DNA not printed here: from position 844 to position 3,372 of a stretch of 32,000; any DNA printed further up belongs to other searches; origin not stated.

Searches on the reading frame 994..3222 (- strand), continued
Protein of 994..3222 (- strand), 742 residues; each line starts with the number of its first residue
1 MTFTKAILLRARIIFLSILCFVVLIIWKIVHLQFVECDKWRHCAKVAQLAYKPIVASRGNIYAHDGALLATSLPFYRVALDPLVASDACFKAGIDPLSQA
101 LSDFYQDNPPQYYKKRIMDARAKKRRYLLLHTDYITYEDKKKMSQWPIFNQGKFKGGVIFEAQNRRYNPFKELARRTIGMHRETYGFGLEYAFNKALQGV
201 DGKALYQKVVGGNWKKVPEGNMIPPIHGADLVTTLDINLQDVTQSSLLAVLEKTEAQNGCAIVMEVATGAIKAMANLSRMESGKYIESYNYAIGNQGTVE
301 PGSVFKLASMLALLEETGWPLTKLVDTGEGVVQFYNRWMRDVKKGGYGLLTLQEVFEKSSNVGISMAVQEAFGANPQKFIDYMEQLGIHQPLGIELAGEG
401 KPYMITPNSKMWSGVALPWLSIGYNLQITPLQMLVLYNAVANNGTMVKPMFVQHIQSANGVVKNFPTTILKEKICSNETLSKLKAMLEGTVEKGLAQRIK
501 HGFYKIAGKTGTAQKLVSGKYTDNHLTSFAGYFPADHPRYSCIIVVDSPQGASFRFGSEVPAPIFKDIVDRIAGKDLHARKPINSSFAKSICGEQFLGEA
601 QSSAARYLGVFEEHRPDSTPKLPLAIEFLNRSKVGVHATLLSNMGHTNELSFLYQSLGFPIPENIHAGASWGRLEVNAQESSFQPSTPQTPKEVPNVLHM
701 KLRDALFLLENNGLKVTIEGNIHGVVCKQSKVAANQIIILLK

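Call 110: search_protein_families(library=ncbifam, proteins=[window:994-3222:-], max_evalue=0.01)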
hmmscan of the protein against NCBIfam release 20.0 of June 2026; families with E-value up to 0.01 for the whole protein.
window:994-3222:- (742 aa): 22 families
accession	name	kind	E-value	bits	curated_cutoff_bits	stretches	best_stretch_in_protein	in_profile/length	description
TIGR02214.1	spoVD_pbp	equivalog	6.4e-73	246.1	688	1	13-572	4-554/636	stage V sporulation protein D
TIGR03423.1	pbp2_mrdA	equivalog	1e-64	219.2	455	1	10-573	2-591/593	penicillin-binding protein 2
NF011685.0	PRK15105.1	subfamily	1.6e-40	139.3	737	1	16-570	29-555/588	peptidoglycan glycosyltransferase FtsI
NF053573.1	PBP2_PenA_Neis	exception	5.6e-38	130.8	1105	1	13-569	30-557/572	peptidoglycan D,D-transpeptidase PBP2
NF038271.1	strep_PBP2X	exception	1.2e-28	99.8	1050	1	187-568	215-612/750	penicillin-binding protein PBP2X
TIGR02074.1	PBP_1a_fam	subfamily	2.3e-28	99.3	508.75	1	227-569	222-529/535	PBP1A family penicillin-binding protein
NF008061.0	PRK10795.1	equivalog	1.4e-15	56.9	962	1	8-516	19-552/634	peptidoglycan DD-transpeptidase MrdA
NF038276.1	strep_PBP2A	exception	2.2e-15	56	1100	1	239-522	332-588/716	penicillin-binding protein PBP2A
NF051885.1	tranpepglycosPbpC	equivalog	9.7e-15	54.2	900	2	426-515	458-546/632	multimodular transpeptidase-transglycosylase PbpC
NF038278.1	strep_PBP2B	exception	1.5e-10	40.2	975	1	383-546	480-652/678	penicillin-binding protein PBP2B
NF051842.1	PBP4_5_Efaec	equivalog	2.5e-08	32.8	700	1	425-548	534-647/668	penicillin-binding protein PBP4(5)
NF038272.1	strep_PBP1A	exception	1.4e-06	26.9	1075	1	432-528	480-568/658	penicillin-binding protein PBP1A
NF000407.1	MECC_PBP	exception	1.5e-05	23.5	1500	1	298-547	395-632/665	PBP2a family beta-lactam-resistant peptidoglycan transpeptidase MecC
TIGR02071.1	PBP_1b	equivalog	1.9e-05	23.1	717.75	1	417-517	538-638/729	penicillin-binding protein 1B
NF000237.1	MECA_PBP2A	equivalog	5e-05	21.8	750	1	425-532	523-620/668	PBP2a family beta-lactam-resistant peptidoglycan transpeptidase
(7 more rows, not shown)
